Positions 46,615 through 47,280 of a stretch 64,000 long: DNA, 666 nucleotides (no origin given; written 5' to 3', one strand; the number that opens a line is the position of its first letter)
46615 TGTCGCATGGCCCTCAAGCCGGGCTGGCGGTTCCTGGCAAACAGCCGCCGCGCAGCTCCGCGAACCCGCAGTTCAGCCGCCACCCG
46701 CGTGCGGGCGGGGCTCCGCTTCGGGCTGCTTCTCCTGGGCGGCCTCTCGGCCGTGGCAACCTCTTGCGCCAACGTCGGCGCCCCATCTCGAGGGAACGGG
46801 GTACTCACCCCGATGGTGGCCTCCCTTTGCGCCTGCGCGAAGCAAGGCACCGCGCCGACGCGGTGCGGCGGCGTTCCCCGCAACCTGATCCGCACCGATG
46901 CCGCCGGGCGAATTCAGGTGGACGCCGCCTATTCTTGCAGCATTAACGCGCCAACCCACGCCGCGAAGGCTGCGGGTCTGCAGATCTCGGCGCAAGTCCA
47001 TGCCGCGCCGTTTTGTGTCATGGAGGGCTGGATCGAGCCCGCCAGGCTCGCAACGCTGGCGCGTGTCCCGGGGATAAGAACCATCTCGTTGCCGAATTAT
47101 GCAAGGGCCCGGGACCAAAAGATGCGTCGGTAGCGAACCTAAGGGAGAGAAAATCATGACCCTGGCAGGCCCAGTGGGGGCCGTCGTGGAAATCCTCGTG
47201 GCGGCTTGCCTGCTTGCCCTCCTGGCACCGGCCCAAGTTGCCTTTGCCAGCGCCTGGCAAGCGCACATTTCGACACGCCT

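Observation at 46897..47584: Free-standing paralogue of the protease N-terminal two-Cys domain encoded immediately upstream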

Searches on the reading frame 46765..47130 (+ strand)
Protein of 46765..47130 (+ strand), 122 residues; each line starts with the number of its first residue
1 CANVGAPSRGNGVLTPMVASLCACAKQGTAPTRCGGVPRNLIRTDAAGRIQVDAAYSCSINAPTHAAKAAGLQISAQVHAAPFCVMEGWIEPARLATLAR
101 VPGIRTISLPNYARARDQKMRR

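Call 23: find_homologous_proteins(query=A3, max_evalue=0.01)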
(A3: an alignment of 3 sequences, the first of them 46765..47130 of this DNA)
Query A3 (3 sequences) (122 aa, profile of the alignment): 3 proteins with E <= 0.01 among 842 candidates.
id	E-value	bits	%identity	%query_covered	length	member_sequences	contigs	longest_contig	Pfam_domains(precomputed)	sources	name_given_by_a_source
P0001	2.0e-64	233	89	100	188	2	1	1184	-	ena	-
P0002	3.5e-56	207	100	87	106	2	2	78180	-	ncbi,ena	-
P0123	5.2e-56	206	48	83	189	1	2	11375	-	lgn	-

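Call 31: search_protein_representatives(alignment_id=A4)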
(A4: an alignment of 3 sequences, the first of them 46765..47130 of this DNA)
Query: 3 sequences, 122 profile positions. Proteins with E-value up to 0.001 (for the whole library): 91; up to 1e-10: 46; up to 1e-30: 3. The best 91 are listed.
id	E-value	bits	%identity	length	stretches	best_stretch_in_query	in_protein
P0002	2.6e-57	208.6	-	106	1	17-122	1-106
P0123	6.1e-57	207.4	-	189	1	1-122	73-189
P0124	2.0e-36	141.1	-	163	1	13-114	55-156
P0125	3.2e-30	121.1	-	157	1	7-119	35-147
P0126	7.2e-28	113.5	-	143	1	10-114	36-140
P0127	7.4e-28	113.5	-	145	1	5-114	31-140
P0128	2.4e-26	108.6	-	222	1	1-115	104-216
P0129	9.4e-18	80.9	-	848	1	14-114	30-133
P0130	9.8e-18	80.8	-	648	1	42-113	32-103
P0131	2.1e-17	79.7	-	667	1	33-114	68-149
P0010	3.0e-17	79.2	-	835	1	38-114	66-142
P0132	8.4e-17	77.8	-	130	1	38-113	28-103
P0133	1.6e-16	76.9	-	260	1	40-114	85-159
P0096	1.6e-16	76.9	-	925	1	14-115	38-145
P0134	3.2e-16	75.9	-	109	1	12-112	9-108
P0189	5.8e-05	39.6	-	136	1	1-116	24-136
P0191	6.9e-05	39.3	-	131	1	19-114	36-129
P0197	3.5e-04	37.0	-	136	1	7-116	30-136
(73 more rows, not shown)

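Call 33: find_encoding_contigs(protein=P0124, flank=5000, max_places=3)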
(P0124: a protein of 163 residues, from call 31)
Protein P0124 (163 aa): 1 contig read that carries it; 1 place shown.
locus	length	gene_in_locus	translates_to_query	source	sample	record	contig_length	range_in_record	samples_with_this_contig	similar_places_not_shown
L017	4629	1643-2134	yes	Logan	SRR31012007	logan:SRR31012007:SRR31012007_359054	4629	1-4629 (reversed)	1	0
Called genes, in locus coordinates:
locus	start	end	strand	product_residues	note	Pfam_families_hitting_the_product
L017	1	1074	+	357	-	?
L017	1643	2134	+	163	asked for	-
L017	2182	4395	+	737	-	PF00082:Peptidase_S8 (weak)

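Call 34: find_encoding_contigs(protein=P0189, flank=5000, max_places=3)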
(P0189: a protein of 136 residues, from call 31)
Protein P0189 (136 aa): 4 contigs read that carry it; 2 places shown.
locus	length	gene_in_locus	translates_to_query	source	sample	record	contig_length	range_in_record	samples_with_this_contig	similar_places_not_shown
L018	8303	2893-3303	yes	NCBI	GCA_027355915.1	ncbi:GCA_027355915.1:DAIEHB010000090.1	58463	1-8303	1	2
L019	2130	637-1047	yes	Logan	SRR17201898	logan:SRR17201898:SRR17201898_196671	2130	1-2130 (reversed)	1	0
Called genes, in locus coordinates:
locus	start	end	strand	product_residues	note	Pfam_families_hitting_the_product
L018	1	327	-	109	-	?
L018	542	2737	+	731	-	PF00141:peroxidase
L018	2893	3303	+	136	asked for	-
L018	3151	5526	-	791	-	PF00801:PKD (weak), PF18911:PKD_4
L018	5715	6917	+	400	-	PF01757:Acyl_transf_3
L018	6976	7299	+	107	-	PF01906:YbjQ_1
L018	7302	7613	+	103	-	-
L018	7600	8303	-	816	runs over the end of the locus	PF07715:Plug, PF00593:TonB_dep_Rec_b-barrel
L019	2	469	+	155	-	?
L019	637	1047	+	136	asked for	-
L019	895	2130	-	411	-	?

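Call 36: find_encoding_contigs(protein=P0126, flank=5000, max_places=3)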
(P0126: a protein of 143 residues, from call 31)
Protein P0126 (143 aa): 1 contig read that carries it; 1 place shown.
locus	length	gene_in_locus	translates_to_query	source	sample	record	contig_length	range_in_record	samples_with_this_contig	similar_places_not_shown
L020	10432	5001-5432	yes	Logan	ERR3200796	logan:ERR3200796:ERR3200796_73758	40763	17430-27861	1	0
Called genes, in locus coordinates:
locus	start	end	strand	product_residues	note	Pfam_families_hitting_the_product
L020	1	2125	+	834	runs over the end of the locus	-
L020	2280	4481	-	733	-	PF25852:DUF6242_C (weak)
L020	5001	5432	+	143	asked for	-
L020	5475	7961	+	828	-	PF00082:Peptidase_S8 (weak)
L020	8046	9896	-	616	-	PF06527:TniQ, PF15978:TnsD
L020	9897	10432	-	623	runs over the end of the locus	PF06527:TniQ, PF15978:TnsD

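Call 46: predict_structure(alignment_id=A6)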
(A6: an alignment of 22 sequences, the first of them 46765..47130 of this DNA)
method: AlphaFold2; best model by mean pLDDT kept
length: 122 residues; sequences in the alignment: 22
mean_pLDDT: 88.7   pTM: 0.80
mean pLDDT of the five models: 88.7, 88.4, 87.6, 86.4, 86.3
residues with pLDDT >= 90: 97; 70-90: 4; 50-70: 20; < 50: 1
segments of 3 or more residues with pLDDT < 50: none
pLDDT, mean of each block of 10 residues (from residue 1): 53 91 95 92 95 98 98 97 97 97 97 61 53
secondary structure, 60 per line:
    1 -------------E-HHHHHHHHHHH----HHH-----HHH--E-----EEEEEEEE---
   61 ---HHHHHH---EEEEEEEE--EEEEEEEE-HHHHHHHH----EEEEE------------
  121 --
elements in order: H16-26 E50-57 H64-69 E73-80 E83-90 H92-99 E104-108

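Call 50: fold_search(model_id=the predicted structure, library=pdb)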
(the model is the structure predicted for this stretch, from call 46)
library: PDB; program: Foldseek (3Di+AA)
matches with E <= 10: 916; with E <= 0.001: 0
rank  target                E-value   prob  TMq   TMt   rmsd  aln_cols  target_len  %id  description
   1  4i0w_A                3.7e-02  0.99  0.38  0.48   2.9        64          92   16  Structure of the Clostridium Perfringens CspB protease (released 2013-04-03)
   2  1v5i_B                6.4e-02  0.99  0.41  0.60   3.2        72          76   14  Crystal structure of serine protease inhibitor POIA1 in complex with subtilisin BPN' (released 2005-03-08)
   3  2wvc_B                7.2e-02  0.89  0.37  0.34   4.9        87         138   11  Structural and mechanistic insights into Helicobacter pylori NikR function (released 2010-01-19)
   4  8c4x_B                7.6e-02  0.98  0.40  0.57   5.3        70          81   17  PAM Protease (released 2024-07-17)
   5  3lgh_C                8.1e-02  0.91  0.35  0.49   4.7        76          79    9  Crystal structure of NikR from Helicobacter pylori with variable Ni site coordination (released 2010-09-15)
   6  8gkp_J                9.7e-02  0.99  0.41  0.53   2.9        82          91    7  Crystal Structure Analysis of Aspergillus fumigatus alkaline protease (released 2023-11-01)
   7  8pir_F                9.7e-02  0.87  0.34  0.11   3.5        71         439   11  Crystal structure of Ser33 in complex with 3-PGA (3-phosphoglycerate) (released 2025-01-15)
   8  8pir_C                1.1e-01  0.92  0.35  0.12   3.6        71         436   11  Crystal structure of Ser33 in complex with 3-PGA (3-phosphoglycerate) (released 2025-01-15)
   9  8pir_B                1.1e-01  0.92  0.35  0.12   3.6        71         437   11  Crystal structure of Ser33 in complex with 3-PGA (3-phosphoglycerate) (released 2025-01-15)
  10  3lgh_D                1.1e-01  0.89  0.35  0.50   4.2        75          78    9  Crystal structure of NikR from Helicobacter pylori with variable Ni site coordination (released 2010-09-15)
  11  8gko_A                1.3e-01  0.98  0.39  0.49   3.1        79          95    9  Crystal Structure Analysis of Aspergillus fumigatus alkaline protease (released 2023-11-01)
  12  8pin_B                1.4e-01  0.97  0.40  0.13   2.9        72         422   10  Crystal structure of Ser33 (released 2025-01-15)
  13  2wvf_A                1.4e-01  0.35  0.31  0.29  10.9       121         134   11  Structural and mechanistic insights into Helicobacter pylori NikR function (released 2010-01-19)
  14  8u45_A                1.5e-01  0.98  0.41  0.52   3.1        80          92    9  Crystal Structure Analysis of Aspergillus fumigatus alkaline protease (released 2023-11-01)
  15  8pio_C                1.6e-01  0.87  0.35  0.12   3.5        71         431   11  Crystal structure of Ser33 in complex with PHP (3-phosphohydroxypyruvate) (released 2025-01-15)
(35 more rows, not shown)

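Call 55: search_solved_structures(query=A6, max_evalue=10, show_alignments=2)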
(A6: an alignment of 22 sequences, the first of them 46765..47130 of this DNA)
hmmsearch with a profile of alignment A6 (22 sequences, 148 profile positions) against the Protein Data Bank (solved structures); distinct sequences matched with E-value up to 10: 3.
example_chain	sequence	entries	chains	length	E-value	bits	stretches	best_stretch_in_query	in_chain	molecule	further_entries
2fug_2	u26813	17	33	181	0.26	14.6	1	114-130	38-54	NADH-quinone oxidoreductase chain 2 | NADH-QUINONE OXIDOREDUCTASE SUBUNIT 2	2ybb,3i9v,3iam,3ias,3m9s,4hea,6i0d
4y2i_A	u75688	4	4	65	0.57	13.5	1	67-101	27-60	Putative metal-binding transport protein | Putative copper chaperone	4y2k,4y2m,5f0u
8oie_C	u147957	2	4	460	1.4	12.2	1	107-135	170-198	Nitrogenase iron-iron protein, beta subunit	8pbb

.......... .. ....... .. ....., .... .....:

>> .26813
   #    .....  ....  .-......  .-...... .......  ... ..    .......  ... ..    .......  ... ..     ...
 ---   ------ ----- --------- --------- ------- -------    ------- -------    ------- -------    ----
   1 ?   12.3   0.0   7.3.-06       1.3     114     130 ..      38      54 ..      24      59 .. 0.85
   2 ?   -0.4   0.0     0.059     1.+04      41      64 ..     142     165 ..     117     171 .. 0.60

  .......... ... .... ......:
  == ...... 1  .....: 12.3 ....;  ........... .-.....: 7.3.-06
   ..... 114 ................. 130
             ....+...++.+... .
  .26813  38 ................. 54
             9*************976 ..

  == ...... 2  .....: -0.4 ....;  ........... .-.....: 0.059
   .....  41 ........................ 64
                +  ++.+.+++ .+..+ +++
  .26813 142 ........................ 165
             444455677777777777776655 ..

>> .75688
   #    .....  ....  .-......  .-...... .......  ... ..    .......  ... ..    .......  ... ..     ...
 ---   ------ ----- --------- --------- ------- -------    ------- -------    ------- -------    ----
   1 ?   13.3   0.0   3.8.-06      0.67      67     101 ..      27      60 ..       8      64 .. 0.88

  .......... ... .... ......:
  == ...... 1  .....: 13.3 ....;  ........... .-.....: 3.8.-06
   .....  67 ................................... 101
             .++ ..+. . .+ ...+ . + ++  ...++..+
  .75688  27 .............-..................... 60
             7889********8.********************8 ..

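Call 57: find_encoding_contigs(protein=P0125, flank=5000, max_places=2)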
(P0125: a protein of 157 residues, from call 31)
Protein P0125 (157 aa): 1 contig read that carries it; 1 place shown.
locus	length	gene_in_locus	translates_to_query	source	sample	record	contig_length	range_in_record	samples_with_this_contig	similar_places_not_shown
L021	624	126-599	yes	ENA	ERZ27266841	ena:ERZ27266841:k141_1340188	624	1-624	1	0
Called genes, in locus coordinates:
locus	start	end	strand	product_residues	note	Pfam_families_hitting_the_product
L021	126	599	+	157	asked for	-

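Call 58: find_encoding_contigs(protein=P0191, flank=5000, max_places=2)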
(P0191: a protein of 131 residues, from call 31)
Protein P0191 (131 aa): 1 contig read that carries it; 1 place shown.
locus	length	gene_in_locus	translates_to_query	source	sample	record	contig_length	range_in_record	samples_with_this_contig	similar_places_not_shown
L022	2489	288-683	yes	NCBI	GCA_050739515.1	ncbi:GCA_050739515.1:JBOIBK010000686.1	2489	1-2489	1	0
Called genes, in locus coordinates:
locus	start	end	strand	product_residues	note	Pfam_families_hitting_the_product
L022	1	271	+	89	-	?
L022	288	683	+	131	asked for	-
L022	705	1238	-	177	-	PF07963:N_methyl (weak), PF12019:GspH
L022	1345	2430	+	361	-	PF00890:FAD_binding_2, PF01266:DAO, PF01494:FAD_binding_3 (weak), PF03486:HI0933_like (faint), PF07992:Pyr_redox_2 (faint), PF13450:NAD_binding_8 (weak)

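Call 59: find_encoding_contigs(protein=P0197, flank=5000, max_places=2)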
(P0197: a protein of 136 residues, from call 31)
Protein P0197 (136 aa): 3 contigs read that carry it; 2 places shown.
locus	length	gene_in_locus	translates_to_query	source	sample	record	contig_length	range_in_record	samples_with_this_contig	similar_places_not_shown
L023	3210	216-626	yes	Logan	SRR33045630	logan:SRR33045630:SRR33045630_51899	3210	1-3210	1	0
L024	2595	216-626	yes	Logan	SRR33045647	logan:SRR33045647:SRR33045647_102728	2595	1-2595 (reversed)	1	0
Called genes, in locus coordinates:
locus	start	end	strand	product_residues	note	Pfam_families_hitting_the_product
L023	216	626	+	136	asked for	-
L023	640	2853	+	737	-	PF00082:Peptidase_S8 (weak), PF00801:PKD (weak), PF18911:PKD_4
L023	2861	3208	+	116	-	?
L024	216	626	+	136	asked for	-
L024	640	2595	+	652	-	?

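Call 76: search_protein_families(library=ncbifam, proteins=[L018:3154-5526:-, L023:640-2850:+], max_evalue=0.01)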
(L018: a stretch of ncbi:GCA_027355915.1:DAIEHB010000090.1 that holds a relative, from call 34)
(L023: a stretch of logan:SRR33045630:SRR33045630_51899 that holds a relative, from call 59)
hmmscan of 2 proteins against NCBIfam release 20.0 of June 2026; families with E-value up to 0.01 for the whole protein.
L018:3154-5526:- (791 aa): 0 families

L023:640-2850:+ (737 aa): 4 families
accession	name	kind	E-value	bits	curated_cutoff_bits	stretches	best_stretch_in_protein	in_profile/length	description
TIGR03921.1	T7SS_mycosin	equivalog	2.2e-05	23.7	278.75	1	536-602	222-288/353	type VII secretion-associated serine protease mycosin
NF033932.1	LapB_rpt_80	domain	0.00063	20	45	1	668-700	1-32/83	LapB repeat-containing protein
NF038112.1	myxo_dep_M36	subfamily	0.0034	14.5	1500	1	614-733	1481-1602/1604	myxosortase-dependent M36 family metallopeptidase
NF038115.1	SVAGG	subfamily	0.004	16.2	150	1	685-726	362-402/407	SVAGG family GlyGly-CTERM protein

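Call 90: search_protein_families(library=pfam, alignment_id=A6, max_evalue=1)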
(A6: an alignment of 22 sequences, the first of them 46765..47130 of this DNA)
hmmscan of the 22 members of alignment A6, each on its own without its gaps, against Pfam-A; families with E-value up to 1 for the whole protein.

A. member 1, window:46765-47130:+ (122 aa): 1 family
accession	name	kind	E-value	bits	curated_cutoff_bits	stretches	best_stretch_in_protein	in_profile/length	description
PF25419.1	Ig_PIFI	-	0.21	12.4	28.2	1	30-68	53-89/130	PIFI-like, immunoglobulin-like domain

B. families by the number of members that match (of 22 scanned): 6 families
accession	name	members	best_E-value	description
PF09923.14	DUF2155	1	0.011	Uncharacterized protein conserved in bacteria (DUF2155)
PF00633.29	HHH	1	0.063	Helix-hairpin-helix motif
PF25419.1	Ig_PIFI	1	0.21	PIFI-like, immunoglobulin-like domain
PF11730.13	DUF3297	1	0.21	Protein of unknown function (DUF3297)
PF21085.3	CusS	1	0.23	CusS sensor domain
PF08139.17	LPAM_1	1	0.55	Prokaryotic membrane lipoprotein lipid attachment site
